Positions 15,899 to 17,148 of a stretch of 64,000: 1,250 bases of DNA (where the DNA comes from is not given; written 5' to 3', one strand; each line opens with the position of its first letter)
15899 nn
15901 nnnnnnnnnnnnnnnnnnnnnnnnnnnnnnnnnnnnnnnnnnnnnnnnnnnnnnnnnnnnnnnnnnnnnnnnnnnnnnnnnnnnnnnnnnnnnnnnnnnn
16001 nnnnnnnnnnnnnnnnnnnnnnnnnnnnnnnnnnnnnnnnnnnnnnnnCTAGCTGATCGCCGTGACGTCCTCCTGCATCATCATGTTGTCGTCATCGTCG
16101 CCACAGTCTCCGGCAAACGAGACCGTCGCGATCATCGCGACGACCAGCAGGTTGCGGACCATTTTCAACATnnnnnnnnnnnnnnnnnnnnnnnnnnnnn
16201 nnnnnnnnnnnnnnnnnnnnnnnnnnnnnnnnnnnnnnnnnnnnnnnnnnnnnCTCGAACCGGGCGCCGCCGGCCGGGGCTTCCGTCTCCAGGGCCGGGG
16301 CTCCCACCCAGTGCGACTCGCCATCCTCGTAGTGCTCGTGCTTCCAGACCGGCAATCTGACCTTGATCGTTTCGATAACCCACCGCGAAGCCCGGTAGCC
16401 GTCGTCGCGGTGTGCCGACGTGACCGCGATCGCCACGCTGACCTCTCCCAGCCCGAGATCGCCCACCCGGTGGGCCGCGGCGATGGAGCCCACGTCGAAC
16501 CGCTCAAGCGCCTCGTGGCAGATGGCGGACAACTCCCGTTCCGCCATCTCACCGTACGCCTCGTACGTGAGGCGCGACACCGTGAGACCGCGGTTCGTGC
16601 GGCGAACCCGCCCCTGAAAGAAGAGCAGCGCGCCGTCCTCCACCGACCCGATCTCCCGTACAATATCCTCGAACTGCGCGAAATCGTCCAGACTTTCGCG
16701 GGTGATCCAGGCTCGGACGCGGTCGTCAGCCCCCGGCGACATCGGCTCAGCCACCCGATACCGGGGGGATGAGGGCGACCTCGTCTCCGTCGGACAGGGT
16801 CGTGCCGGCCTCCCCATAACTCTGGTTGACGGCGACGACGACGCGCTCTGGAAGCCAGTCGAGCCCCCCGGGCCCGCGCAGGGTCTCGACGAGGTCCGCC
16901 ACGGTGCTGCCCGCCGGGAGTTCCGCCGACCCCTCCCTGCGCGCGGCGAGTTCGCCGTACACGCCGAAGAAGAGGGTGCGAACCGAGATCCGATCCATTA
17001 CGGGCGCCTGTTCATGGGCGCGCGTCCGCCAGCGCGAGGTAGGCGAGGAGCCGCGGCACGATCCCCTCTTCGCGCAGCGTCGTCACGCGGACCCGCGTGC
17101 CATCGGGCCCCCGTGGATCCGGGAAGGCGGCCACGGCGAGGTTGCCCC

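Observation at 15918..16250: Leader-like 40-aa ORF with optimal SD and two perfect hairpins wedged between moaE and moaA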

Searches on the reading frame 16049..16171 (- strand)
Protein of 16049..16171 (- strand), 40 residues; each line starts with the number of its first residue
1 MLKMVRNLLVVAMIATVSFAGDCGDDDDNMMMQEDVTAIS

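Call 7: find_homologous_proteins(query=window:16052-16171:-, max_evalue=10)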
Query seq(40 aa) (40 aa): 10 proteins with E <= 10 among 10 candidates.
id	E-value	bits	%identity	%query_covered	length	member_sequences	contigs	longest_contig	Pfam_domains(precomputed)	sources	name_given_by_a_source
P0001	8.1e-17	75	98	100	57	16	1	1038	-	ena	-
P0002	4.8e-16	73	93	100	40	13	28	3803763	-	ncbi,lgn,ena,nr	ncbi:hypothetical protein [Candidatus Palauibacter polyketidifaciens]|nr:hypothetical protein [Candi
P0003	8.1e-16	72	93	100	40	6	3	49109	-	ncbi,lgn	-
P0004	1.3e-13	65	90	100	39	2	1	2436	-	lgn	-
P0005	3.9e-12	61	78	100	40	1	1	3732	-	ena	-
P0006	6.6e-12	60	75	100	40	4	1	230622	-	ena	-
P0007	7.2e-12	60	85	95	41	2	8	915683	-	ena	-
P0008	4.8e-11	58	83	60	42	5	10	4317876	-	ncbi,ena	ncbi:hypothetical protein [Candidatus Palauibacter sp.]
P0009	8.5e-11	57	88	60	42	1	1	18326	-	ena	-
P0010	8.2e-10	54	73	100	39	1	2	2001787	-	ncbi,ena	-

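Call 11: find_encoding_contigs(protein=P0008, flank=4000, max_places=4)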
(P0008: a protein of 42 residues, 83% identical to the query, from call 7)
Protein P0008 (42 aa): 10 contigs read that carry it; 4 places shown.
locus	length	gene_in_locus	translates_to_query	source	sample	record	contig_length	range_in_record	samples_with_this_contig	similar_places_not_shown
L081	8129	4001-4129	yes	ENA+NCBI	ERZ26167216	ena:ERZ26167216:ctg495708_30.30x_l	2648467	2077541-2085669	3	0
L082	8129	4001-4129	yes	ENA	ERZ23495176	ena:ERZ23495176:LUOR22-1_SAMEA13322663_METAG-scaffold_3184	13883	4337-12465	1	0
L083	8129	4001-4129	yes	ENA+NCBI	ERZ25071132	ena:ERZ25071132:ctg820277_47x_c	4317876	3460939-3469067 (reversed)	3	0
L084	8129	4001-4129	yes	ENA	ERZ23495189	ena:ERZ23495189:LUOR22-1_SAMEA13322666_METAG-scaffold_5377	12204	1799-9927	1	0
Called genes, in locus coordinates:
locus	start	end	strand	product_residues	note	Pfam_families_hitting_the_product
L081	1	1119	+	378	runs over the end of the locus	PF00988:CPSase_sm_chain, PF00117:GATase, PF07722:Peptidase_C26 (weak)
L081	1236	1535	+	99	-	PF00216:Bac_DNA_binding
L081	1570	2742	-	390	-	PF00155:Aminotran_1_2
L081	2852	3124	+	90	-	-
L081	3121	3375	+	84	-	PF02597:ThiS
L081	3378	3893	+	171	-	PF02391:MoaE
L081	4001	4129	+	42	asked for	-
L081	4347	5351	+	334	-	PF04055:Radical_SAM, PF06463:Mob_synth_C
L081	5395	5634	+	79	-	-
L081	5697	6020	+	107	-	PF04241:DUF423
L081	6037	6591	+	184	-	PF22769:DCD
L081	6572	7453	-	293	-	PF00561:Abhydrolase_1, PF12146:Hydrolase_4, PF12697:Abhydrolase_6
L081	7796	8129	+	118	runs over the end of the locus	PF00507:Oxidored_q4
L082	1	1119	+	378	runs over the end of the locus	PF00988:CPSase_sm_chain, PF00117:GATase, PF07722:Peptidase_C26 (weak)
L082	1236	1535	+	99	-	PF00216:Bac_DNA_binding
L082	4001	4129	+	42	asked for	-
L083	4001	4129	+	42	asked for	-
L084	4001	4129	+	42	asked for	-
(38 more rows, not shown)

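Call 12: find_encoding_contigs(protein=P0006, flank=4000, max_places=3)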
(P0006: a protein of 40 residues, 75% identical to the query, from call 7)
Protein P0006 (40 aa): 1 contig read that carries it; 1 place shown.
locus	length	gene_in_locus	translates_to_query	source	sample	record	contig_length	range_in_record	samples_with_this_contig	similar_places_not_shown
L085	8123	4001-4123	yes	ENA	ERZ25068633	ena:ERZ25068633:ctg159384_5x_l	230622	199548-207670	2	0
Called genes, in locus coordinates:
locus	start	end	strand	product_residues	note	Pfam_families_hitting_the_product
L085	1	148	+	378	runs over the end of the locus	PF00988:CPSase_sm_chain, PF00117:GATase, PF07722:Peptidase_C26 (weak)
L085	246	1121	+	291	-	PF25145:NfeD1b_N (weak), PF01343:Peptidase_S49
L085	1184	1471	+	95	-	PF00216:Bac_DNA_binding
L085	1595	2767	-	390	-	PF00155:Aminotran_1_2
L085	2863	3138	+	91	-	-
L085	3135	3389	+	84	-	PF02597:ThiS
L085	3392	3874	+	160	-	PF02391:MoaE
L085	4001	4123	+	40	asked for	-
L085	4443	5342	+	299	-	PF04055:Radical_SAM, PF06463:Mob_synth_C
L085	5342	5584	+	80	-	-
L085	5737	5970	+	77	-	PF04241:DUF423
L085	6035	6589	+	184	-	PF22769:DCD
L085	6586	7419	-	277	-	PF00561:Abhydrolase_1, PF12146:Hydrolase_4, PF12697:Abhydrolase_6, PF06821:Ser_hydrolase (faint)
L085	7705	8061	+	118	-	PF00507:Oxidored_q4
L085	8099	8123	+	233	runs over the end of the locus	PF01058:Oxidored_q6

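Call 13: find_encoding_contigs(protein=P0010, flank=4000, max_places=3)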
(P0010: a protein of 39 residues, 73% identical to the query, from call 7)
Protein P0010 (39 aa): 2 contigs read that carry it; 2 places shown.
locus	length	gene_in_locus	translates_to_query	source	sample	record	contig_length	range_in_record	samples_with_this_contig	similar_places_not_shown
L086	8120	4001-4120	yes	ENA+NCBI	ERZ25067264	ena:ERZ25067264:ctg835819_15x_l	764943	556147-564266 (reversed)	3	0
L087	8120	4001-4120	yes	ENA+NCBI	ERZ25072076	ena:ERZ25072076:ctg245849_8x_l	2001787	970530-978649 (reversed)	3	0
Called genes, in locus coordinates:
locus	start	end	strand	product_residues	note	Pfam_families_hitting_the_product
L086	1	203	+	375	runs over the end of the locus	PF00988:CPSase_sm_chain, PF00117:GATase, PF07722:Peptidase_C26 (weak)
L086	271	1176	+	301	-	PF25145:NfeD1b_N (weak), PF01343:Peptidase_S49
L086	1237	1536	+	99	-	PF00216:Bac_DNA_binding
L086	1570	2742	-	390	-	PF00155:Aminotran_1_2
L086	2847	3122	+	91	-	-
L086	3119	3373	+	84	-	PF02597:ThiS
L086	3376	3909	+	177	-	PF02391:MoaE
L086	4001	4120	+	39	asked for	-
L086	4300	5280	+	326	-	PF04055:Radical_SAM, PF06463:Mob_synth_C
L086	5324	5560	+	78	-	-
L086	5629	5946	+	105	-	PF04241:DUF423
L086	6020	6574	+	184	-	PF22769:DCD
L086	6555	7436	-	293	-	PF00561:Abhydrolase_1, PF12146:Hydrolase_4, PF12697:Abhydrolase_6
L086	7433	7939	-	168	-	PF04191:PEMT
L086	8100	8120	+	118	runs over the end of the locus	PF00507:Oxidored_q4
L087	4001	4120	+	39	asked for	-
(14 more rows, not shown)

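Call 14: find_encoding_contigs(protein=P0009, flank=4000, max_places=3)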
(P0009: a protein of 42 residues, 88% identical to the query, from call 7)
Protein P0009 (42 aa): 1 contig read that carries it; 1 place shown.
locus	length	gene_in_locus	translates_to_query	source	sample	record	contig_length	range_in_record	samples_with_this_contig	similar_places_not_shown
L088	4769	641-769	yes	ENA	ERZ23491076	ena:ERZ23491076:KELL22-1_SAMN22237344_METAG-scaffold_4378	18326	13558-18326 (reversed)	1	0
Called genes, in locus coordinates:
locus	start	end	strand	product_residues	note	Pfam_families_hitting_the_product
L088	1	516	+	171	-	?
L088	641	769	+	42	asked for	-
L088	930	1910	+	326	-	PF04055:Radical_SAM, PF06463:Mob_synth_C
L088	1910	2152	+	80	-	-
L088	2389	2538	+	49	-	PF04241:DUF423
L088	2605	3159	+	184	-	PF22769:DCD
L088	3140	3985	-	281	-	PF00561:Abhydrolase_1, PF12146:Hydrolase_4, PF12697:Abhydrolase_6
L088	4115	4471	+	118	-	PF00507:Oxidored_q4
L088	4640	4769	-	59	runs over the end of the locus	-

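Call 15: find_encoding_contigs(protein=P0005, flank=4000, max_places=3)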
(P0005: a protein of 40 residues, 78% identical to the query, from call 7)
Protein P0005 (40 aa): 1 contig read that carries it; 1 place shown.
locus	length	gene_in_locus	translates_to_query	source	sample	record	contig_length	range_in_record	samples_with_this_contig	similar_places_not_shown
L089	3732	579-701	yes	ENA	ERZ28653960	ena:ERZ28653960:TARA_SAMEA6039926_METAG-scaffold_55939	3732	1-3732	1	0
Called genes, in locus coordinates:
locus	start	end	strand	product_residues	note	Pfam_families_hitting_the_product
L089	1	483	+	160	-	?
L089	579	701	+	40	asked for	-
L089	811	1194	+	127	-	-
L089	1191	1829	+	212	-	PF04055:Radical_SAM, PF06463:Mob_synth_C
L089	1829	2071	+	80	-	-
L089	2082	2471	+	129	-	PF04241:DUF423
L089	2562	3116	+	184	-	PF22769:DCD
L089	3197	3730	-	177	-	?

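Call 16: find_encoding_contigs(protein=P0007, flank=4000, max_places=3)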
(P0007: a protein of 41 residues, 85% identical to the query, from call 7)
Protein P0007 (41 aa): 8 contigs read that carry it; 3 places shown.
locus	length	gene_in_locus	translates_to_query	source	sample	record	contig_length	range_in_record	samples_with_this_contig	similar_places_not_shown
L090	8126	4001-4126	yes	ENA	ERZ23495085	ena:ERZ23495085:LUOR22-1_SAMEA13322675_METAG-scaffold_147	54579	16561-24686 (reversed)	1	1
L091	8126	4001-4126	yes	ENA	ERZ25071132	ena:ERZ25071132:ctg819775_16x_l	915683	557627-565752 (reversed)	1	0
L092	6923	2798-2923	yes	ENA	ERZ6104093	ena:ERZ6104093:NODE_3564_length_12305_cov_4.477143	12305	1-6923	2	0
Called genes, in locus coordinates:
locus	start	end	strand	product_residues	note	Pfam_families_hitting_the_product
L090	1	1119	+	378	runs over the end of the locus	PF00988:CPSase_sm_chain, PF00117:GATase, PF07722:Peptidase_C26 (weak)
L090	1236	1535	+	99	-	PF00216:Bac_DNA_binding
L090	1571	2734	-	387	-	PF00155:Aminotran_1_2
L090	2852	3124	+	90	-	-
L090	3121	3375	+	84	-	PF02597:ThiS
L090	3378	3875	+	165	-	PF02391:MoaE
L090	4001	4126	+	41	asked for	-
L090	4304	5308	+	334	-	PF04055:Radical_SAM, PF06463:Mob_synth_C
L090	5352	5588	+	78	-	-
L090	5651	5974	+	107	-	PF04241:DUF423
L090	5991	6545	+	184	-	PF22769:DCD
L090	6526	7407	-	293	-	PF00561:Abhydrolase_1, PF12146:Hydrolase_4, PF12697:Abhydrolase_6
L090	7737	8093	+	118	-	PF00507:Oxidored_q4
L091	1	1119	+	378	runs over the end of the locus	PF00988:CPSase_sm_chain, PF00117:GATase, PF07722:Peptidase_C26 (weak)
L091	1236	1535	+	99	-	PF00216:Bac_DNA_binding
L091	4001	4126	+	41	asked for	-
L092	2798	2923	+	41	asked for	-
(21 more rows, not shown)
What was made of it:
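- Its position is fixed and single-copy in all genomes (calls 11-16).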

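Call 28: search_protein_families(library=pfam, proteins=[window:16052-16171:-], max_evalue=10)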
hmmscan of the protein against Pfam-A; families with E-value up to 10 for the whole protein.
seq(40 aa): 2 families
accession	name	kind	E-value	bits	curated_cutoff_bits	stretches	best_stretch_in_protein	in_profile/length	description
PF05858.17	BIV_Env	-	0.09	11.4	20.8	1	3-38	102-137/548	Bovine immunodeficiency virus surface protein (SU)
PF13670.12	PepSY_2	-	0.11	13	24.3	1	8-35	5-33/83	Peptidase propeptide and YPEB domain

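Call 29: search_protein_families(library=ncbifam, proteins=[window:16052-16171:-], max_evalue=10)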
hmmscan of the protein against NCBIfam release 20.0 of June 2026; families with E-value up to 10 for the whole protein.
seq(40 aa): 1 family
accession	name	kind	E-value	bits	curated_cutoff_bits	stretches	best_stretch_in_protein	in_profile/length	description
NF040782.1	PG_glutam_Chrys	equivalog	0.091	12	250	1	4-32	1-29/321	protein-glutamine glutaminase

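Call 35: search_protein_representatives(alignment_id=A1)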
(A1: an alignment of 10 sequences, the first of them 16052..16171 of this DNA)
Query: 10 sequences, 40 profile positions. Proteins with E-value up to 0.001 (for the whole library): 3; up to 1e-10: 2; up to 1e-30: 0. The best 3 are listed.
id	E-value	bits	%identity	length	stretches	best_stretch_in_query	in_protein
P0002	7.3e-24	99.0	-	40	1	1-40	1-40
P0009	1.4e-22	94.9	-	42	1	1-39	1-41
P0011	6.5e-05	38.3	-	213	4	7-22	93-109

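Call 36: predict_structure(alignment_id=A1)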
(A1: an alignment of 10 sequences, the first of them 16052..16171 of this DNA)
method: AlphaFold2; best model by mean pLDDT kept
length: 40 residues; sequences in the alignment: 10
mean_pLDDT: 66.1   pTM: 0.35
mean pLDDT of the five models: 66.1, 66.0, 64.5, 63.6, 60.9
residues with pLDDT >= 90: 1; 70-90: 17; 50-70: 12; < 50: 10
segments of 3 or more residues with pLDDT < 50: 35-40
pLDDT, mean of each block of 10 residues (from residue 1): 84 79 55 47
secondary structure, 60 per line:
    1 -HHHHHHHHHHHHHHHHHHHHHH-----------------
elements in order: H2-23
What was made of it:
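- Protein shape: call 36 (helix 2-23, disordered tail); calls 28-29 (weak hits only to N-terminal signal regions of profiles). The peptide N-terminus looks like an export signal rather than a RiPP leader (calls 28, 29, 36).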

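Call 39: find_encoding_contigs(protein=window:16049-16171:-, flank=1500, max_places=10)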
Protein window:16049-16171:- (40 aa): 11 contigs read that carry it; 10 places shown.
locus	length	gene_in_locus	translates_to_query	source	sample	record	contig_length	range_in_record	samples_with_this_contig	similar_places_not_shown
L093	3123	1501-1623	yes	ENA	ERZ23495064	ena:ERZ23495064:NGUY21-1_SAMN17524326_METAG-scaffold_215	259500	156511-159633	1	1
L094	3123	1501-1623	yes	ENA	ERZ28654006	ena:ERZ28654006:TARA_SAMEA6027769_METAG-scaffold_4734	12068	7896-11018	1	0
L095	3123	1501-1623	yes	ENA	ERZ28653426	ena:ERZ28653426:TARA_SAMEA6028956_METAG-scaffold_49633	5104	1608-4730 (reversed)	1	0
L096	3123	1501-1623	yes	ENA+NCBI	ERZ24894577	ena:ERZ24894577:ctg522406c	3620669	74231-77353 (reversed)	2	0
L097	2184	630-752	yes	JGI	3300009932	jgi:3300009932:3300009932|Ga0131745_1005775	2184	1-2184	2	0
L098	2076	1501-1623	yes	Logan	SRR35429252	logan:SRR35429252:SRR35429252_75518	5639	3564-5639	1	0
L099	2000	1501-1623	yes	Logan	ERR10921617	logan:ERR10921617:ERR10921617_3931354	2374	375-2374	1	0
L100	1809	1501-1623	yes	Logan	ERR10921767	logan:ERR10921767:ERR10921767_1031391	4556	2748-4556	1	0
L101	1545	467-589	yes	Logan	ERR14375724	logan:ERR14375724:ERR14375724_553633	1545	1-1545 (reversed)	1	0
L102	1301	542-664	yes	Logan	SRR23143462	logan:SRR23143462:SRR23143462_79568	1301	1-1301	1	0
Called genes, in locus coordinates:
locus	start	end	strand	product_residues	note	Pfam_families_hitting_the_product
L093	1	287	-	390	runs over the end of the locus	PF00155:Aminotran_1_2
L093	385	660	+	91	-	-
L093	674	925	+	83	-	PF02597:ThiS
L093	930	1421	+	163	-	PF02391:MoaE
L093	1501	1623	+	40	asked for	-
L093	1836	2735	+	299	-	PF04055:Radical_SAM, PF06463:Mob_synth_C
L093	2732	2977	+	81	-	-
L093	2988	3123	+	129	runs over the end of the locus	PF04241:DUF423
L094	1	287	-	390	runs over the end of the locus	PF00155:Aminotran_1_2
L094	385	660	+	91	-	-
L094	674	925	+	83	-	PF02597:ThiS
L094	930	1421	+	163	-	PF02391:MoaE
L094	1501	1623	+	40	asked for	-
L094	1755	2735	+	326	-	PF04055:Radical_SAM, PF06463:Mob_synth_C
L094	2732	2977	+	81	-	-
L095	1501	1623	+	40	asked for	-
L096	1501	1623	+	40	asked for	-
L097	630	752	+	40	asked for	-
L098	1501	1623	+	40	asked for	-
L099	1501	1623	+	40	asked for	-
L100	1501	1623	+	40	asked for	-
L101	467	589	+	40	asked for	-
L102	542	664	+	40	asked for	-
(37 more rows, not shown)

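Call 57: search_solved_structures(query=A1, max_evalue=10)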
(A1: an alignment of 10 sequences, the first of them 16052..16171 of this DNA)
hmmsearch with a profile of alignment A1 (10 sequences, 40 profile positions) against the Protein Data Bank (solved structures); distinct sequences matched with E-value up to 10: 3.
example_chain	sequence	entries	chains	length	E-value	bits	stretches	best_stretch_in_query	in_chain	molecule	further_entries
8adx_A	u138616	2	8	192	0.93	12.2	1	9-28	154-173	Phenolic acid decarboxylase N55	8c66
5j3p_A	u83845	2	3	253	8.7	9.1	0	3-11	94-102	Tyrosyl-DNA phosphodiesterase 2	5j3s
5ino_A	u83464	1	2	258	8.9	9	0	3-11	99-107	Tyrosyl-DNA phosphodiesterase 2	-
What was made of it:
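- Closest known: Very small exported or single-pass bacterial proteins. Different: No sequence relationship to any of them (calls 28, 29, 35, 57).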

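Call 58: search_protein_families(library=phrogs, proteins=[window:16052-16171:-], max_evalue=1)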
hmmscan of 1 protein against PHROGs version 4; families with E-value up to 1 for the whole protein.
seq(40 aa): 2 families
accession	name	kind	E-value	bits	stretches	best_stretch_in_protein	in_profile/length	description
phrog_28533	-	unknown function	0.11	13.3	1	2-34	5-38/138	-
phrog_1993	-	unknown function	0.16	12.5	1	7-32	10-35/64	-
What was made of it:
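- Clade restriction: call 35 (only 2 representative clusters among 1.84e9 proteins, plus one spurious hit); calls 28, 29, 57, 58 (no family, no solved relative).
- Tried and rejected: Distant homologues of the peptide: none in Pfam, NCBIfam, PHROGs, PDB sequences or 1.84e9 representative proteins (calls 28, 29, 35, 57, 58).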

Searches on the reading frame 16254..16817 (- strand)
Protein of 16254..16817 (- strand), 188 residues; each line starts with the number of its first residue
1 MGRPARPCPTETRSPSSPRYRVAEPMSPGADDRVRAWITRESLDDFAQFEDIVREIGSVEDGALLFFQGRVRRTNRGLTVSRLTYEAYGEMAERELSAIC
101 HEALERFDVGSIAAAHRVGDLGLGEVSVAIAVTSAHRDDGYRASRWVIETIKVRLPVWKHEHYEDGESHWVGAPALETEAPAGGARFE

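Call 48: search_protein_families(library=ncbifam, proteins=[window:16254-16817:-], max_evalue=0.00001)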
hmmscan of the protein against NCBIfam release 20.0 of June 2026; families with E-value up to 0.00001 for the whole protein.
window:16254-16817:- (188 aa): 2 families
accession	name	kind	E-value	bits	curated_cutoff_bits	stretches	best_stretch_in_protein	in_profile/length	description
NF007959.0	PRK10678.1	equivalog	3.9e-26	91.4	175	1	59-174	26-140/150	molybdopterin synthase catalytic subunit MoaE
NF011061.0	PRK14493.1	equivalog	1.2e-15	57.8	215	1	54-171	152-270/274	molybdopterin synthase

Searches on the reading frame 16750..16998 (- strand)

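Call 48: search_protein_families(library=ncbifam, proteins=[window:16750-16998:-], max_evalue=0.00001)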
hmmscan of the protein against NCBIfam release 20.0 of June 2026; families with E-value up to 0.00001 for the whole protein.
window:16750-16998:- (83 aa): 4 families
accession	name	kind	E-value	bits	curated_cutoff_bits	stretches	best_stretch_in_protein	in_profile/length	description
TIGR01682.1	moaD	equivalog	5.5e-16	59.2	66.15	1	6-83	1-80/80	molybdopterin converting factor subunit 1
TIGR01687.1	moaD_arch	subfamily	1.9e-09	37.9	49.5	1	7-83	2-88/88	MoaD family protein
NF008347.0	PRK11130.1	equivalog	1.3e-07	32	94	1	51-83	49-81/81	molybdopterin synthase sulfur carrier subunit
NF041918.1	SAMP1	equivalog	1.1e-06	29.1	60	0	63-83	71-91/91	ubiquitin-like small modifier protein 1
